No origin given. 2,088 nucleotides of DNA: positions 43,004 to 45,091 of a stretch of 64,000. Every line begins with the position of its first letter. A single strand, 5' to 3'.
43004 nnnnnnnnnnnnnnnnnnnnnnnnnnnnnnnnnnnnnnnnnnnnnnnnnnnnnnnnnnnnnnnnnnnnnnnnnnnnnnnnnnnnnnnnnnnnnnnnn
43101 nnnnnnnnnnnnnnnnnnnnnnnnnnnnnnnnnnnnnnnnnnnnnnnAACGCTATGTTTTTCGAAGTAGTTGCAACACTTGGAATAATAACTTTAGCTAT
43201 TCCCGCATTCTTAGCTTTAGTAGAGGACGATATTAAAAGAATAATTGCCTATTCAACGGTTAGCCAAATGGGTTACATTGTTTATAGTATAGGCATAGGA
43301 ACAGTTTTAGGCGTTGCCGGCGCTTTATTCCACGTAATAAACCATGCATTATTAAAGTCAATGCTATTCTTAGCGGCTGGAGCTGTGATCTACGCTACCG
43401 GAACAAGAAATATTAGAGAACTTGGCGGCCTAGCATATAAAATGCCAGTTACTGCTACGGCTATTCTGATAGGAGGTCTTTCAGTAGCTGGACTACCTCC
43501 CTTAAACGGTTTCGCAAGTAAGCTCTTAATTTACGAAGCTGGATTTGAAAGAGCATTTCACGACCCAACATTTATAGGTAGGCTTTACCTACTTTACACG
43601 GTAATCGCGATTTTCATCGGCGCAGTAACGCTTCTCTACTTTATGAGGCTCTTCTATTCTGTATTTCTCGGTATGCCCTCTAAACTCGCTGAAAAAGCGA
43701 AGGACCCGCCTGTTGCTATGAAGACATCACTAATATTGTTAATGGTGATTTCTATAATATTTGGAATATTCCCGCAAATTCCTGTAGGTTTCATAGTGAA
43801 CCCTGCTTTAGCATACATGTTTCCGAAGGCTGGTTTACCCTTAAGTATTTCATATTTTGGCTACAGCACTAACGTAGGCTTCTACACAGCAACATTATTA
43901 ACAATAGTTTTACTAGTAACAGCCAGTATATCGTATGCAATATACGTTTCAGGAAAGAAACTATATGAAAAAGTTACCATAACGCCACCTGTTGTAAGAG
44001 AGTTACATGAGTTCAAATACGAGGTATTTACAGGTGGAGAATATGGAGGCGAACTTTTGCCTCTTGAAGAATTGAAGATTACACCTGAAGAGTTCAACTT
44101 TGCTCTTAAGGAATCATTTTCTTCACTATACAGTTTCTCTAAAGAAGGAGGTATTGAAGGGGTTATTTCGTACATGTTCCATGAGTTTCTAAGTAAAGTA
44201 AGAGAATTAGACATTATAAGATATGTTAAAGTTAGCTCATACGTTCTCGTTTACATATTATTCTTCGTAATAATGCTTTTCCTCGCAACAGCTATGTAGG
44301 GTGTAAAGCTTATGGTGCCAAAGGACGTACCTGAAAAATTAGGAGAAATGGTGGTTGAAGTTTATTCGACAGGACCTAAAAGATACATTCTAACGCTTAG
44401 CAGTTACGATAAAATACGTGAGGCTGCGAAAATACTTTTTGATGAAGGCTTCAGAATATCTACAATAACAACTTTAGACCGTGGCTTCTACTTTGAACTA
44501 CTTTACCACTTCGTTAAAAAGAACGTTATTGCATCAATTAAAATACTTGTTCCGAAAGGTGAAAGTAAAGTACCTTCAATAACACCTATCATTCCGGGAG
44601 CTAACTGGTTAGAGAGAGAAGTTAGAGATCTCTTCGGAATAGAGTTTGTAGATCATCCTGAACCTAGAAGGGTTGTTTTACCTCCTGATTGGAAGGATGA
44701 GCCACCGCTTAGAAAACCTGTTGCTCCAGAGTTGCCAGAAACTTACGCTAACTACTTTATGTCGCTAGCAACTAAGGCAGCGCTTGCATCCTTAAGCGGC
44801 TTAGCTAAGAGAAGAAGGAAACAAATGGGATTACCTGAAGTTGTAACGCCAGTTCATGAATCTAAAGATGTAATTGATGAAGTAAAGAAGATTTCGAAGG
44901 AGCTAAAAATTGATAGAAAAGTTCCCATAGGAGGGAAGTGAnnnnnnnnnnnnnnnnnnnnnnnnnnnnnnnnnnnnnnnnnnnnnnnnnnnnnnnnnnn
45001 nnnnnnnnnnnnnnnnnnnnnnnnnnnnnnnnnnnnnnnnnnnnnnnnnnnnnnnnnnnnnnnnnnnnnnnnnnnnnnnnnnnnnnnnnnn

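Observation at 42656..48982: Minimal Ech/Coo-type group-4 [NiFe]-hydrogenase locus with unusual composition and gene order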

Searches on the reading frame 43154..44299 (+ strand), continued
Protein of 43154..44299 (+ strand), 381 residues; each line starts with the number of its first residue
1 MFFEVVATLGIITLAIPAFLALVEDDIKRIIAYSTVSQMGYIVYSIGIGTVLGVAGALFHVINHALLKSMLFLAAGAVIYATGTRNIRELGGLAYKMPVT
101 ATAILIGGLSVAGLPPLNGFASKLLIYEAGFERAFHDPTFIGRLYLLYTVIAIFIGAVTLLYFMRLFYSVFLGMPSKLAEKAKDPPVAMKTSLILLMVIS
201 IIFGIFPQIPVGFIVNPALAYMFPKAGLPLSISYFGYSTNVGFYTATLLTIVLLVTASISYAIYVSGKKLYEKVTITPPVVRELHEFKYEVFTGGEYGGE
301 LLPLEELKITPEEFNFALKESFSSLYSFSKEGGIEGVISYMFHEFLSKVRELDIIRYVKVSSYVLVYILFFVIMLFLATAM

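Call 64: fold_search(model_id=the predicted structure, library=pdb)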
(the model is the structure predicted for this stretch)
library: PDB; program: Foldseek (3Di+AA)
matches with E <= 10: 604; with E <= 0.001: 176
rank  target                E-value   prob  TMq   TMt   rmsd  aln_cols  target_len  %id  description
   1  7z0t_C                1.9e-14  1.00  0.69  0.44   4.6       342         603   27  Structure of the Escherichia coli formate hydrogenlyase complex (aerobic preparation, composite structure) (released 2022-09-28)
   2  9a6h_A                2.9e-13  1.00  0.58  0.28  16.1       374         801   27  Integrative model of MRPA-MRPD by crosslinking MS and deep learning (released 2024-09-18)
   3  7z0s_C                3.0e-13  1.00  0.70  0.45   5.0       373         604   27  Structure of the Escherichia coli formate hydrogenlyase complex (anaerobic preparation, without formate dehydrogenase  (released 2022-09-28)
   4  7qru_A                6.3e-13  1.00  0.58  0.28  18.6       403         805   25  Structure of Bacillus pseudofirmus Mrp antiporter complex, monomer (released 2022-11-09)
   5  6u8y_X                8.5e-12  1.00  0.70  0.46   9.8       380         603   28  Structure of the membrane-bound sulfane sulfur reductase (MBS), an archaeal respiratory membrane complex (released 2020-09-09)
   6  8e73_5M               2.1e-11  1.00  0.48  0.29  29.6       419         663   25  Vigna radiata supercomplex I+III2 (full bridge) (released 2023-01-11)
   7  7aqw_L                2.5e-11  1.00  0.48  0.32   2.9       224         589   34  Cryo-EM structure of Arabidopsis thaliana Complex-I (membrane tip) (released 2021-12-08)
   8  8bpx_L                2.6e-11  1.00  0.47  0.28  24.0       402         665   26  Cryo-EM structure of the Arabidopsis thaliana I+III2 supercomplex (Complete composition) (released 2023-01-25)
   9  8e9g_L                6.8e-11  1.00  0.53  0.33  21.4       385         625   23  Mycobacterial respiratory complex I with both quinone positions modelled (released 2022-10-12)
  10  9iho_L                8.5e-11  1.00  0.49  0.30  20.7       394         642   23  Open state without NUQM and without flavoprotein (classification state 4) of Pichia pastoris mitochondrial complex I i (released 2025-10-15)
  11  6z16_A                9.8e-11  1.00  0.55  0.28  18.9       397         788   27  Structure of the Mrp antiporter complex (released 2020-08-12)
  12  6cfw_H                1.3e-10  1.00  0.51  0.39   2.7       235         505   39  cryoEM structure of a respiratory membrane-bound hydrogenase (released 2018-05-23)
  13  9g9y_L                1.9e-10  1.00  0.50  0.30  22.0       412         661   20  Respiratory supercomplex CI2-CIII2-CIV2 (megacomplex) from alphaproteobacterium (released 2026-02-04)
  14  8qby_L                2.0e-10  1.00  0.50  0.30  21.9       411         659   22  Respiratory complex I from Paracoccus denitrificans in MSP2N2 nanodiscs (released 2024-09-11)
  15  8e9i_L                2.8e-10  1.00  0.51  0.32  21.6       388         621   23  Mycobacterial respiratory complex I, semi-inserted quinone (released 2022-10-12)
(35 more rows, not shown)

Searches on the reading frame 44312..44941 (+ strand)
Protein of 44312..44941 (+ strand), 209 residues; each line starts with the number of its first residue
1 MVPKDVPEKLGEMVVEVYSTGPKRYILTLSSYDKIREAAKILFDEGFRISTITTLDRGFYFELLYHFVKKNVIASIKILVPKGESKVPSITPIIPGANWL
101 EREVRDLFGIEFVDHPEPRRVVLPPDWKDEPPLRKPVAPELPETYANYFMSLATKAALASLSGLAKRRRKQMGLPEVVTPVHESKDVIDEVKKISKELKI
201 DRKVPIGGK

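Call 3: search_protein_families(library=pfam, proteins=[window:44312-44941:+], max_evalue=0.01)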
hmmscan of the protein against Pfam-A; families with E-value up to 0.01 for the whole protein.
window:44312-44941:+ (209 aa): 1 family
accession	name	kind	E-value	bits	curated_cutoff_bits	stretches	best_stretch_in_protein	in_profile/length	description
PF00329.25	Complex1_30kDa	-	1.5e-27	97.1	22.5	1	33-136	6-117/124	Respiratory-chain NADH dehydrogenase, 30 Kd subunit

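Call 4: search_protein_families(library=ncbifam, proteins=[window:44312-44941:+], max_evalue=0.01)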
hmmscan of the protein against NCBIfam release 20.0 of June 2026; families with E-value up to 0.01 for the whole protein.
window:44312-44941:+ (209 aa): 18 families
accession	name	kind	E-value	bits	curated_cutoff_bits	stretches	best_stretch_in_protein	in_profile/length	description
NF004737.0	PRK06074.2-4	equivalog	1.5e-19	70.4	144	1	32-135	20-122/150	NADH-quinone oxidoreductase subunit C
TIGR01961.1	NuoC_fam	subfamily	9.3e-18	64.9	122.45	1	34-135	16-116/122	NADH (or F420H2) dehydrogenase, subunit C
NF009808.0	PRK13292.1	equivalog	3.1e-16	58.4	1156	1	61-171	296-406/791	NADH-quinone oxidoreductase subunit B/C/D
NF008728.0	PRK11742.1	equivalog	2.4e-15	56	840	1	61-141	95-176/598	NADH-quinone oxidoreductase subunit C/D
NF006304.0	PRK08491.1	equivalog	3.1e-15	56.4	228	1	48-134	85-172/263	NADH-quinone oxidoreductase subunit C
NF009141.0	PRK12494.1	equivalog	6.8e-15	55.4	175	1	64-141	85-168/175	NAD(P)H-quinone oxidoreductase subunit J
NF004733.0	PRK06074.1-5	equivalog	7e-15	55.2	225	1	34-124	46-137/203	NADH-quinone oxidoreductase subunit C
NF005832.0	PRK07735.1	equivalog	2.3e-14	53.5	431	1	64-136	352-422/430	NADH-quinone oxidoreductase subunit C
NF040611.1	F420_dehyd_FpoC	exception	4.4e-14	52.7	220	1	60-137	67-146/158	F420H2 dehydrogenase subunit FpoC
NF004735.0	PRK06074.2-2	equivalog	1.5e-13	51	176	1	59-136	66-145/158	NADH-quinone oxidoreductase subunit C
NF005856.0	PRK07785.1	equivalog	9.3e-13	48.6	224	1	75-131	161-217/246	NADH-quinone oxidoreductase subunit C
NF004736.0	PRK06074.2-3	equivalog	1.9e-09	37.4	239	1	36-136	55-156/183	NADH-quinone oxidoreductase subunit C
NF004730.0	PRK06074.1-1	equivalog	4.9e-08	33.1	193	1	68-122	87-142/200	NADH-quinone oxidoreductase subunit C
NF004734.0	PRK06074.2-1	equivalog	9.1e-08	32.3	169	1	30-136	33-148/164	NADH-quinone oxidoreductase subunit C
NF004732.0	PRK06074.1-4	equivalog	1.1e-07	31.8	376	1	87-122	146-181/250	NADH-quinone oxidoreductase subunit C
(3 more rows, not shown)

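Call 21: search_solved_structures(query=window:44312-44938:+, max_evalue=10, show_alignments=0)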
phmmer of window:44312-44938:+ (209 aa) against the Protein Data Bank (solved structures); distinct sequences matched with E-value up to 10: 48.
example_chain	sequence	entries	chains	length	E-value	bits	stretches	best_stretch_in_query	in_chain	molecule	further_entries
7awt_D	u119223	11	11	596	1.6e-13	54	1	60-137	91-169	NADH-quinone oxidoreductase subunit C/D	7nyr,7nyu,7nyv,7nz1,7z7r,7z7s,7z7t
7p61_C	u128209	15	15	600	1.6e-13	54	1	60-137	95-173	NADH-quinone oxidoreductase subunit C/D | NADH-quinone oxidoreductase subunit CD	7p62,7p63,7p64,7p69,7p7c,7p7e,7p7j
9taj_C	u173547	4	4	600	1.6e-13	54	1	60-137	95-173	NADH-quinone oxidoreductase subunit C/D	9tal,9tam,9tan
7z0s_E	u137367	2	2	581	2.7e-12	50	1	52-136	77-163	Formate hydrogenlyase subunit 5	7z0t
7zm7_G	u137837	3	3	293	4.9e-12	49.2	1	48-136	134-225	NADH-ubiquinone oxidoreductase 30.4 kDa subunit-like protein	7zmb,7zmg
6hum_J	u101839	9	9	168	9.4e-12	48.2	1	37-143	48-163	NAD(P)H-quinone oxidoreductase subunit J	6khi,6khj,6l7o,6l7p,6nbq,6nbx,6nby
2fug_5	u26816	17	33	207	1e-11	48.1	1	76-145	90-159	NADH-quinone oxidoreductase chain 5 | NADH-QUINONE OXIDOREDUCTASE SUBUNIT 5 | NADH-quinone oxidoreductase subunit C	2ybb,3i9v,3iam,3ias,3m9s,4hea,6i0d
7arc_C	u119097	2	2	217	1.9e-11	47.3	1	25-136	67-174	ND9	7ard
8qby_C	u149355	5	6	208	2.9e-11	46.6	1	47-136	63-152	NADH-quinone oxidoreductase subunit C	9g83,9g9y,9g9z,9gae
9iho_C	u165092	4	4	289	1.3e-10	44.6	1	58-136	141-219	NUGM (30 kDa) subunit of mitochondrial NADH:ubiquinone oxidoreductase (Complex I)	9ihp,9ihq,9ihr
6gcs_G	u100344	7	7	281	8.8e-10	41.8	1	49-135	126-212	30-KDA PROTEIN (NUGM) | Subunit NUGM of NADH:Ubiquinone Oxidoreductase (Complex I)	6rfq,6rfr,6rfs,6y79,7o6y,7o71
6yj4_C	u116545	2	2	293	9.8e-10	41.7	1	49-135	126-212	NUGM protein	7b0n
7ar7_C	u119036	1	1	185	1e-09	41.6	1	57-136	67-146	NADH dehydrogenase [ubiquinone] iron-sulfur protein 3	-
8e73_S3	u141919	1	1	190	1.1e-09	41.5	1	57-136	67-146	NDUS3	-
7a23_F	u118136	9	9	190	1.1e-09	41.5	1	57-136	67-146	Nad9m | NADH dehydrogenase [ubiquinone] iron-sulfur protein 3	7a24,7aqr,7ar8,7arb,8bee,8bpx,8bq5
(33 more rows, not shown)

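Call 72: find_homologous_proteins(query=window:44312-44938:+)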
Query window:44312-44938:+ (209 aa): 21 proteins with E <= 0.001 among 393 candidates.
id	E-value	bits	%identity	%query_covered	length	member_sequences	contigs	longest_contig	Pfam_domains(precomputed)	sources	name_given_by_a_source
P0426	4.0e-132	456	100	100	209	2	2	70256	PF00329.26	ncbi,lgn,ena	-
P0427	5.1e-131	453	99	100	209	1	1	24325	PF00329.26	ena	-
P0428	3.4e-122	424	95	98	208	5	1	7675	PF00329.26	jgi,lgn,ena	-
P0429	4.9e-121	420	88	100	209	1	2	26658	PF00329.26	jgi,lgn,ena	-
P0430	2.0e-120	418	89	100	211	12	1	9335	PF00329.26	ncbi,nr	ncbi:MAG: hypothetical protein B6U76_05600 [Desulfurococcales archaeon ex4484_217_2]|nr:MAG: hypothe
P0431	3.1e-108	378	78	100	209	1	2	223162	PF00329.26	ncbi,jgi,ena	-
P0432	3.6e-104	365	76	100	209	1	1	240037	PF00329.26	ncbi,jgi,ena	-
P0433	9.1e-76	272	62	96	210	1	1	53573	PF00329.26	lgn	-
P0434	2.2e-70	255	62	96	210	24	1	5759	PF00329.26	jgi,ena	-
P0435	3.7e-67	244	58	97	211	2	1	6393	PF00329.26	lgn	-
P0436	4.3e-62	227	59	96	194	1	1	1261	PF00329.26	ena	-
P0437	3.3e-16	78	42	53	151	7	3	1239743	PF00329.26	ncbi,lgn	ncbi:MAG: NADH-quinone oxidoreductase subunit C [Candidatus Bathyarchaeia archaeon]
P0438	4.9e-16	77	44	55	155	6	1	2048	PF00329.26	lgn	-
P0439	6.1e-16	77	50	39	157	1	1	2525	PF00329.26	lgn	-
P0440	5.2e-14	70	39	56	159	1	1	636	PF00329.26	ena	-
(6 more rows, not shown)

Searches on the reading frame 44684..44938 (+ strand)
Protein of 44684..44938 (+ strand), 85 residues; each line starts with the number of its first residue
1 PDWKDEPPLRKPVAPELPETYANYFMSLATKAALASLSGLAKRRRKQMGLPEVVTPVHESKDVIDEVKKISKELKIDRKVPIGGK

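Call 24: search_protein_families(library=ncbifam, proteins=[window:44684-44938:+], max_evalue=1)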
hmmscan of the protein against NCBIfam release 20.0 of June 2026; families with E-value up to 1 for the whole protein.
seq(85 aa): 2 families
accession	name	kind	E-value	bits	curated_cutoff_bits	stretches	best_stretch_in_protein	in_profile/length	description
TIGR03290.1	CoB_CoM_SS_C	equivalog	0.00099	19.1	160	1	41-79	105-143/144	CoB--CoM heterodisulfide reductase subunit C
NF004802.0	PRK06153.1-1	equivalog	0.099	11.5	601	1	18-77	109-166/391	hypothetical protein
